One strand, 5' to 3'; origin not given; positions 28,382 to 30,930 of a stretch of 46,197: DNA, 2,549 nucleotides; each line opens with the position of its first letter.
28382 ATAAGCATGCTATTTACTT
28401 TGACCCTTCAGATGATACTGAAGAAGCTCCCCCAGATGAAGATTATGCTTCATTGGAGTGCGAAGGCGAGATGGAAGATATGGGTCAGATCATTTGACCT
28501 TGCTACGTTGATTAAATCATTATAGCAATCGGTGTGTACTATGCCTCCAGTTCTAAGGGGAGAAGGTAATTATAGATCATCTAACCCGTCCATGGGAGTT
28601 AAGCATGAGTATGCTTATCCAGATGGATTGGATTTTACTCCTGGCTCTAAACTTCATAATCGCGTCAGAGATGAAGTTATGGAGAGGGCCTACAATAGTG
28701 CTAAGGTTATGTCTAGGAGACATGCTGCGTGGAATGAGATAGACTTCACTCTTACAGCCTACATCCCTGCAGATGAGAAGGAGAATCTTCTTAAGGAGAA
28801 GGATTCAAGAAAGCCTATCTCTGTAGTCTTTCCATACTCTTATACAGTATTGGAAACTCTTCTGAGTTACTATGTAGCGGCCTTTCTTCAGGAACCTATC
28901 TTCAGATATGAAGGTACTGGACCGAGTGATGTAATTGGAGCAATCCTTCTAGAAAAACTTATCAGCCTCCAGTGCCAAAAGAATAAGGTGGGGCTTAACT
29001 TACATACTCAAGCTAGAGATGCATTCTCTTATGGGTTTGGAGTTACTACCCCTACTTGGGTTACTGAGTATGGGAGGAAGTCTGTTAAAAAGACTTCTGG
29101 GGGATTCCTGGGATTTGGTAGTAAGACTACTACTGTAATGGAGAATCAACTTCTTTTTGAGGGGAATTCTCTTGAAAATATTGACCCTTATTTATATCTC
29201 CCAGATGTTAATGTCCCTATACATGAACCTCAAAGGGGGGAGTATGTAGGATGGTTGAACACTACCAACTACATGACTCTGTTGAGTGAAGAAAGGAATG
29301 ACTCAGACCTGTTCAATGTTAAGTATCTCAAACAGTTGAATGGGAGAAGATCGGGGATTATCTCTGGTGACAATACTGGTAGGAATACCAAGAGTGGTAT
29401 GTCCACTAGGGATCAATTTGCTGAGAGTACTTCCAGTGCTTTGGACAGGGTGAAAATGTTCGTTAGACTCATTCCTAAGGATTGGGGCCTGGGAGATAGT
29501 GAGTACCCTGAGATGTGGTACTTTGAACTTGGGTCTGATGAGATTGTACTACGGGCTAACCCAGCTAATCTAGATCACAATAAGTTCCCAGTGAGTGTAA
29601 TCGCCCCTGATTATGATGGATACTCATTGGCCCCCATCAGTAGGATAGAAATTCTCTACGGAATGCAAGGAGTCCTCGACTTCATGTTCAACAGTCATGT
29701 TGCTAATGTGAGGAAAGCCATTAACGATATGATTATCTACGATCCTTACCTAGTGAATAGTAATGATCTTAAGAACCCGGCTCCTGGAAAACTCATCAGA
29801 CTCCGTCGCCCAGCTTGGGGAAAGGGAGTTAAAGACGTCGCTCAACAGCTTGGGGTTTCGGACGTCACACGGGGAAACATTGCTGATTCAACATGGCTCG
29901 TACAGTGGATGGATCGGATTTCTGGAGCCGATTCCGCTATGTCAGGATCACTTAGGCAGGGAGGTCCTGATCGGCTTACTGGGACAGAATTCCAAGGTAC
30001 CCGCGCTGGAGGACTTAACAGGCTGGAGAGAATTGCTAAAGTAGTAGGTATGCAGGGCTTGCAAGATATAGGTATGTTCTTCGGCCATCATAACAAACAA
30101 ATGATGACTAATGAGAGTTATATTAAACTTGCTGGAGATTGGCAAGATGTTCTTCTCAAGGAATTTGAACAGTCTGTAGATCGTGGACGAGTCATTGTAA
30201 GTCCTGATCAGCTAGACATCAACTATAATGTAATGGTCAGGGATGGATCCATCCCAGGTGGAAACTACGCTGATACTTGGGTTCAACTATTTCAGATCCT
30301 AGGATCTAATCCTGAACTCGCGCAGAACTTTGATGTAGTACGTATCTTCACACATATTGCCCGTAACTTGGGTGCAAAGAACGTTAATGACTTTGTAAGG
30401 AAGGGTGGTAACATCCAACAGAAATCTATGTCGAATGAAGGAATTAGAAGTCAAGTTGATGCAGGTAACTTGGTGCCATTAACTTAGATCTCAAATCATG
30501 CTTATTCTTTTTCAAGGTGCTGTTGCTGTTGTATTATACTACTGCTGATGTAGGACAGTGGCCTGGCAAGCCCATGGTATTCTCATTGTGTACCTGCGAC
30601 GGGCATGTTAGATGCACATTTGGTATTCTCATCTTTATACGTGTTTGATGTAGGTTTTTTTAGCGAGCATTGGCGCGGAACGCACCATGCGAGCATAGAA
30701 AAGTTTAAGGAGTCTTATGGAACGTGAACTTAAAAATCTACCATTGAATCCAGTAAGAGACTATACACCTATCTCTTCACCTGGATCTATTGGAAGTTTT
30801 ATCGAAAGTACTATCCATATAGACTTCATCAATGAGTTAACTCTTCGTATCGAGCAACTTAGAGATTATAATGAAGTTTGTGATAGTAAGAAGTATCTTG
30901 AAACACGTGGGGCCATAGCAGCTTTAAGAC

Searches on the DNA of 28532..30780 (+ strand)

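Call 22: search_rna_families(source=window, start=30420, end=30780, threshold=evalue, max_evalue=10, show_alignments=3)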
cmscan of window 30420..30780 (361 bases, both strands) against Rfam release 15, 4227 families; matches with E-value up to 10: 1.
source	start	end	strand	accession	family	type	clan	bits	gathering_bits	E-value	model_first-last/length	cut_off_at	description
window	30607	30661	+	RF00078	MicA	Gene; sRNA;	-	18.4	41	1.8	1-75/75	no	MicA sRNA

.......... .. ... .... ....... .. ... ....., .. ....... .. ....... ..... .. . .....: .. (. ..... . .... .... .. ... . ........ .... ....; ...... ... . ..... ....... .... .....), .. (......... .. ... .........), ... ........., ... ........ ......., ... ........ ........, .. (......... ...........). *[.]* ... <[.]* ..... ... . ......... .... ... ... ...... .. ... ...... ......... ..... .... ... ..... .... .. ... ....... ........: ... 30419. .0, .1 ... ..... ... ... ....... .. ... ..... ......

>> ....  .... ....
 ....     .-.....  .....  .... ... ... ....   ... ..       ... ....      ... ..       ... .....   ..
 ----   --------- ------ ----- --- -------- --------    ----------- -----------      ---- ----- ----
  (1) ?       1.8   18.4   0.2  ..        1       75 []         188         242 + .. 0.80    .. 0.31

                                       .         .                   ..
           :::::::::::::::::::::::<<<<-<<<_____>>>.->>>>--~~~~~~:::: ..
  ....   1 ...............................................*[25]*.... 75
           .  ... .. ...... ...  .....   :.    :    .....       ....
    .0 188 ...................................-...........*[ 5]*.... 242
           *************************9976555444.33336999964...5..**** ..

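Call 82: search_rna_families(sources=[L001, L003, L012, L018, L026, L028, L032, L033, L043], threshold=gathering)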
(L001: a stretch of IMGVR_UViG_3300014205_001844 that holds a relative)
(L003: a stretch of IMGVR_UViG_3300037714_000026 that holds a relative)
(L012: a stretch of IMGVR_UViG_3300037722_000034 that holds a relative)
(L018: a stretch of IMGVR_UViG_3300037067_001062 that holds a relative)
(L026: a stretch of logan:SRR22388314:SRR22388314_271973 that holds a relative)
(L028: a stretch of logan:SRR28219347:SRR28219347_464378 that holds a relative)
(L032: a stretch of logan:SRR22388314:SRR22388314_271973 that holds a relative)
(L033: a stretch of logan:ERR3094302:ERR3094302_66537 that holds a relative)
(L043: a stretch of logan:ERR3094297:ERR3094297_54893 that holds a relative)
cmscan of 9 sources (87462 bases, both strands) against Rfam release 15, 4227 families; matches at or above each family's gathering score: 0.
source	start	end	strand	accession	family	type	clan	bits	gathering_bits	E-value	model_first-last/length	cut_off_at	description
